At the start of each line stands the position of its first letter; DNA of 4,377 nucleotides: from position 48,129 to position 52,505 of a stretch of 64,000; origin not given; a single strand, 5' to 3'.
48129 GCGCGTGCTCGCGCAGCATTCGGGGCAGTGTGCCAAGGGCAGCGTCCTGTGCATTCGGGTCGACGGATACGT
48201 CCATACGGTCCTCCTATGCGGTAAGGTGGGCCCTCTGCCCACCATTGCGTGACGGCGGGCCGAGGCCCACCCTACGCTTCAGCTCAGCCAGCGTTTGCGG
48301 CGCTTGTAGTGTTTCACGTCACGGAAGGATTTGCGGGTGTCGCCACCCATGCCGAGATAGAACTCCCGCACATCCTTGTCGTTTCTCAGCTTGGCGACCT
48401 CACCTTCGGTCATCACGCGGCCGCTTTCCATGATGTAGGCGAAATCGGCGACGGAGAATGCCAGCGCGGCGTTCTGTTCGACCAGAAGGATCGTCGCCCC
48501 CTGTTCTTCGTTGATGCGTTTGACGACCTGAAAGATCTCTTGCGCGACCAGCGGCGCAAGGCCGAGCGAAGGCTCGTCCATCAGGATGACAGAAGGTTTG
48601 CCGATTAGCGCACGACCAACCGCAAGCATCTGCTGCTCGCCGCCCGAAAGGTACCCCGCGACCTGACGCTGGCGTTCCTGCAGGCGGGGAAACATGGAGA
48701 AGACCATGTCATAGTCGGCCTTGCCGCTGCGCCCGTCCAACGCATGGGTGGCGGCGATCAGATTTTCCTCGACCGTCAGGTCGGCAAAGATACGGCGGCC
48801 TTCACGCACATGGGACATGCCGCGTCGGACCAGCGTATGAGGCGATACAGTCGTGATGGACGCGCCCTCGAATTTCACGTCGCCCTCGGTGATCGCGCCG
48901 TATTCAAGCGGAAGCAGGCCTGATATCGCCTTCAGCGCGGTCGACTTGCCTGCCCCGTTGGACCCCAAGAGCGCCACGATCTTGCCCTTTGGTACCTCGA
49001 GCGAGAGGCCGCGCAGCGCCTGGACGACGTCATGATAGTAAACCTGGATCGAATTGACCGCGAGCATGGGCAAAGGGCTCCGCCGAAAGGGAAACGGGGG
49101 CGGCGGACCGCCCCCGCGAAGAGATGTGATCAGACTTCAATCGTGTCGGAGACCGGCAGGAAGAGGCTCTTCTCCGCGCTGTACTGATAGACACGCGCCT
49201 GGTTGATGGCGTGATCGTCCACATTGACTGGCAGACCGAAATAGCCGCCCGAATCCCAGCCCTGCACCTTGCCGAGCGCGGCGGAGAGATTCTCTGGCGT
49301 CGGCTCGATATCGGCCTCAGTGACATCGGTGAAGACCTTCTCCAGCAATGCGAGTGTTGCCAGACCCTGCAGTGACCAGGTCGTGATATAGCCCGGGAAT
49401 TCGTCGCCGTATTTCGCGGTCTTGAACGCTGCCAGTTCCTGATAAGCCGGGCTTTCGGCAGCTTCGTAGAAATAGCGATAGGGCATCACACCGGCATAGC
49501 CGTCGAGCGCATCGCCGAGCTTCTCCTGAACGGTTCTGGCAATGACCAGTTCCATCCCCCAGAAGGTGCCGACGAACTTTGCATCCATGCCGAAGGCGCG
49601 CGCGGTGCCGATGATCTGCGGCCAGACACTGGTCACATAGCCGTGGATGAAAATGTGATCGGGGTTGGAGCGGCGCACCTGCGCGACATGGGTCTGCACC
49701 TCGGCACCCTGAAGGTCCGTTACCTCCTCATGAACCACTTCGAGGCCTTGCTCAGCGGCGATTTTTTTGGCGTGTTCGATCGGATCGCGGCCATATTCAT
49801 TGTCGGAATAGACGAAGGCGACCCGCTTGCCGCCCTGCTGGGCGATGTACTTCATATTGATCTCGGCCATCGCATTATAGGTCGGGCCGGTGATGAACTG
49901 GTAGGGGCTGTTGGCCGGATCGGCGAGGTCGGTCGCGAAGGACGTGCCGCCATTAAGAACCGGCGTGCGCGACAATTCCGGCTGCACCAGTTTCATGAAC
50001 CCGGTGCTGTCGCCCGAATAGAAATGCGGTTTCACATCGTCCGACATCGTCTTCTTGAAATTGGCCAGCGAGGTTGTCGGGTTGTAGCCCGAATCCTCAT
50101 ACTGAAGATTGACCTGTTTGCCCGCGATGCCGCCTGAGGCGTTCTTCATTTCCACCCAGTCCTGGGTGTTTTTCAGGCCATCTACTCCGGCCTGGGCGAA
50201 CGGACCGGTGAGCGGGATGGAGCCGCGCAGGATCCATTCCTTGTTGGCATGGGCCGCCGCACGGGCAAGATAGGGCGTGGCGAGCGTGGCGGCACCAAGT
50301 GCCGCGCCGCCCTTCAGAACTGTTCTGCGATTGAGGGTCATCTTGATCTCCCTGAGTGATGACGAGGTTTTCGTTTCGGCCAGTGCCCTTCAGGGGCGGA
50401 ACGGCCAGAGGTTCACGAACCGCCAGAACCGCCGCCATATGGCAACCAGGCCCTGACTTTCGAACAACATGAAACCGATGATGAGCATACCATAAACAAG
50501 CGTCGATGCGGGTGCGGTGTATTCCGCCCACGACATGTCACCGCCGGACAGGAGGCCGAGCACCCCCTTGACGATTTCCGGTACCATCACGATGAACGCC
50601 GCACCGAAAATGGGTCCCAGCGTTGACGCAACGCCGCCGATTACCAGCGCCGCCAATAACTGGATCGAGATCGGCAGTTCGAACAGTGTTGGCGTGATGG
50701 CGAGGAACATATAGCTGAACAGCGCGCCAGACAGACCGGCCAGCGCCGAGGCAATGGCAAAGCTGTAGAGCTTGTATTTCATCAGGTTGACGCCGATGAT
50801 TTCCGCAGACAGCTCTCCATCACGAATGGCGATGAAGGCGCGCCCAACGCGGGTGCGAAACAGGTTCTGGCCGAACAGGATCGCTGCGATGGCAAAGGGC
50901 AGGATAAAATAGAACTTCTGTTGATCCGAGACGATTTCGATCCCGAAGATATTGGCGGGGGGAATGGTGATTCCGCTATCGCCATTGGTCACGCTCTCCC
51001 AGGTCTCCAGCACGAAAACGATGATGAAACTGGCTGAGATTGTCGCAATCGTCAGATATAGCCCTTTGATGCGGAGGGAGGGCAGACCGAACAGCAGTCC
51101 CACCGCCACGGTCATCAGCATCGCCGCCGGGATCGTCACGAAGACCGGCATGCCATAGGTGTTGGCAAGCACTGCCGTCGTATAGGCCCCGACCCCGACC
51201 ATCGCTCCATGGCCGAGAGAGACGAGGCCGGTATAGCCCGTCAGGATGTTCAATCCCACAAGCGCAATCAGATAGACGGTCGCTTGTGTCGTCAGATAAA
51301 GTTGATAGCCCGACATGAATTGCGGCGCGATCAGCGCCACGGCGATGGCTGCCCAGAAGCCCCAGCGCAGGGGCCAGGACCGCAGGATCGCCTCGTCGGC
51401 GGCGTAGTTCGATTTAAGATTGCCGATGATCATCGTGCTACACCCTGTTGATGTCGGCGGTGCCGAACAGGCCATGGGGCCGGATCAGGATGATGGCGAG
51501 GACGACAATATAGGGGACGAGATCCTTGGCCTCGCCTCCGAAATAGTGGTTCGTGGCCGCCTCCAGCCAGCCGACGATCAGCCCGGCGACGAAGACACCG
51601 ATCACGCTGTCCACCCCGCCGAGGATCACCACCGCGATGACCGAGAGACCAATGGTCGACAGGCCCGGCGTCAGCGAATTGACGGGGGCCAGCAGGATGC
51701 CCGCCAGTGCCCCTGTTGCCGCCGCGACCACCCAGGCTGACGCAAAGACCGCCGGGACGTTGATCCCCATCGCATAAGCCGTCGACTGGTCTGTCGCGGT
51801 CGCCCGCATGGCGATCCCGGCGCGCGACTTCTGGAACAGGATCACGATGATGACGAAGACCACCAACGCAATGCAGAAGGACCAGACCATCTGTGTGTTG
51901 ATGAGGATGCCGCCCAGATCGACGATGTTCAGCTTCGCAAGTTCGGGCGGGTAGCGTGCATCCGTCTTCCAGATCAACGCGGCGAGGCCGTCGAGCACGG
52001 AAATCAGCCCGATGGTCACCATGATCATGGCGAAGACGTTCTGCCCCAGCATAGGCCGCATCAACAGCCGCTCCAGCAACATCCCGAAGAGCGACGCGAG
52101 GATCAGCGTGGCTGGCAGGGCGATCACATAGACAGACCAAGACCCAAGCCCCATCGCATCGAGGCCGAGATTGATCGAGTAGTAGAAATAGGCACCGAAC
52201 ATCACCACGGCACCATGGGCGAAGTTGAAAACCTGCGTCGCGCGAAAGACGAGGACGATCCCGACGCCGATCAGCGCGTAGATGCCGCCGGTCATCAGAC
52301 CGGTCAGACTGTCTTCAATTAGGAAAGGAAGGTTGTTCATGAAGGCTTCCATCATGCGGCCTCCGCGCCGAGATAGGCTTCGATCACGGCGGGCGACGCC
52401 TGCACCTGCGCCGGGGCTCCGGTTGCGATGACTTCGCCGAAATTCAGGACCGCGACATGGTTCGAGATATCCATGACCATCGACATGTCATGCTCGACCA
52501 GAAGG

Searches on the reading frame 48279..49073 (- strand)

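Call 65: search_protein_families(library=pfam, proteins=[window:48279-49073:-], max_evalue=0.0001)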
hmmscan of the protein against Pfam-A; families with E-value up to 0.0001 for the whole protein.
window:48279-49073:- (264 aa): 3 families
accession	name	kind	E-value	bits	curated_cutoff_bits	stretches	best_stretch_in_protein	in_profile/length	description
PF00005.33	ABC_tran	-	2.5e-27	96.6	25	1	20-169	1-136/137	ABC transporter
PF13304.12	AAA_21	-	4e-09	37.4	27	0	32-54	1-23/304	AAA domain, putative AbiEii toxin, Type IV TA system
PF25199.1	nSTAND_NTPase5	-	7.9e-05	23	34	0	16-50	24-61/145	Novel STAND NTPase 5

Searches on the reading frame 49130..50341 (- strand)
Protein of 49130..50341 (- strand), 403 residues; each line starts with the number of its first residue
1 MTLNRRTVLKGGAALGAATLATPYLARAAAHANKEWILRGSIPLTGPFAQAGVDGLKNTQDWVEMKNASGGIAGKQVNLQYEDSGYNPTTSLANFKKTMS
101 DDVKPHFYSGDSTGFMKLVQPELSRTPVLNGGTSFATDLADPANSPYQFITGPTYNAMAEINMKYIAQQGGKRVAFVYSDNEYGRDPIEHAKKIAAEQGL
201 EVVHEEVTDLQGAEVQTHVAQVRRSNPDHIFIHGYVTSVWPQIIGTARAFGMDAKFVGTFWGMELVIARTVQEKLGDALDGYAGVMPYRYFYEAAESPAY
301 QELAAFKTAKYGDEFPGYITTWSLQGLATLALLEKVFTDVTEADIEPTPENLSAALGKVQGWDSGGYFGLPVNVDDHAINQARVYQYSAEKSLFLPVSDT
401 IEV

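Call 65: search_protein_families(library=pfam, proteins=[window:49130-50341:-], max_evalue=0.0001)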
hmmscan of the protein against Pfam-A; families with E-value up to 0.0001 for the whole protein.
window:49130-50341:- (403 aa): 4 families
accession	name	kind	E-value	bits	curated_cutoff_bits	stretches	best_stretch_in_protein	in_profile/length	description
PF13458.12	Peripla_BP_6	-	3.1e-43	149.2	31.7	1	42-388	8-339/343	Periplasmic binding protein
PF01094.35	ANF_receptor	-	7e-09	35.6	25.4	1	76-285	24-239/353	Receptor family ligand binding region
PF13433.12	Peripla_BP_5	-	9.8e-09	35.2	27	1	44-231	9-193/363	Periplasmic binding protein domain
PF10518.14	TAT_signal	-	3.9e-05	23.8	22.7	1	3-21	2-20/21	TAT (twin-arginine translocation) pathway signal sequence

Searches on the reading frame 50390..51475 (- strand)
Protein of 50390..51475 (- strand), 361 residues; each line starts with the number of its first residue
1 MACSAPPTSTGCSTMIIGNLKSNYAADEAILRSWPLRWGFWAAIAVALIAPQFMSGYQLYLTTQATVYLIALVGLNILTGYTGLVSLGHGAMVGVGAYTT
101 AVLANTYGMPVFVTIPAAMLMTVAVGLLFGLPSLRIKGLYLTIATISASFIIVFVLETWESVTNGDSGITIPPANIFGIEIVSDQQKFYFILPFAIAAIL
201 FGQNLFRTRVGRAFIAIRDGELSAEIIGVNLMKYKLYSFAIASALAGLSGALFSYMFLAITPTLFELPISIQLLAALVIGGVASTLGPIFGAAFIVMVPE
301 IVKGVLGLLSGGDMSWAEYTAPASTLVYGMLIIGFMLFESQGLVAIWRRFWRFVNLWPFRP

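Call 65: search_protein_families(library=pfam, proteins=[window:50390-51475:-], max_evalue=0.0001)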
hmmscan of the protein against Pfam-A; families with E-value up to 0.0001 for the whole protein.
window:50390-51475:- (361 aa): 1 family
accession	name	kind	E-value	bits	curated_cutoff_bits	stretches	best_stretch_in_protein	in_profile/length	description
PF02653.21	BPD_transp_2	-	1.5e-42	146.1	26.8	1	59-335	3-268/269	Branched-chain amino acid transport system / permease component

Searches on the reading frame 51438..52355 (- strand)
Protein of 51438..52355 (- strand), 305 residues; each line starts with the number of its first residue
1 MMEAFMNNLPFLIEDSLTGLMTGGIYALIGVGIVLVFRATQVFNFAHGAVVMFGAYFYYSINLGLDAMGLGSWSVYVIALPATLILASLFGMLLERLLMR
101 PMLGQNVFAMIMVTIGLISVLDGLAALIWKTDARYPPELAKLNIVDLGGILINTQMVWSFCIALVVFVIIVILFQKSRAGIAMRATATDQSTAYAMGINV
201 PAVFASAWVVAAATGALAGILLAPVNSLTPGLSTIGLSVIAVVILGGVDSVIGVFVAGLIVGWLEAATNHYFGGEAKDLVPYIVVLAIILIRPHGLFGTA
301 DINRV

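Call 65: search_protein_families(library=pfam, proteins=[window:51438-52355:-], max_evalue=0.0001)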
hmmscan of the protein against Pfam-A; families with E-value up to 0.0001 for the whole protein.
window:51438-52355:- (305 aa): 1 family
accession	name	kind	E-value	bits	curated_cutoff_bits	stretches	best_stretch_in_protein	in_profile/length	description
PF02653.21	BPD_transp_2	-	4e-31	108.6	26.8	1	18-288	4-268/269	Branched-chain amino acid transport system / permease component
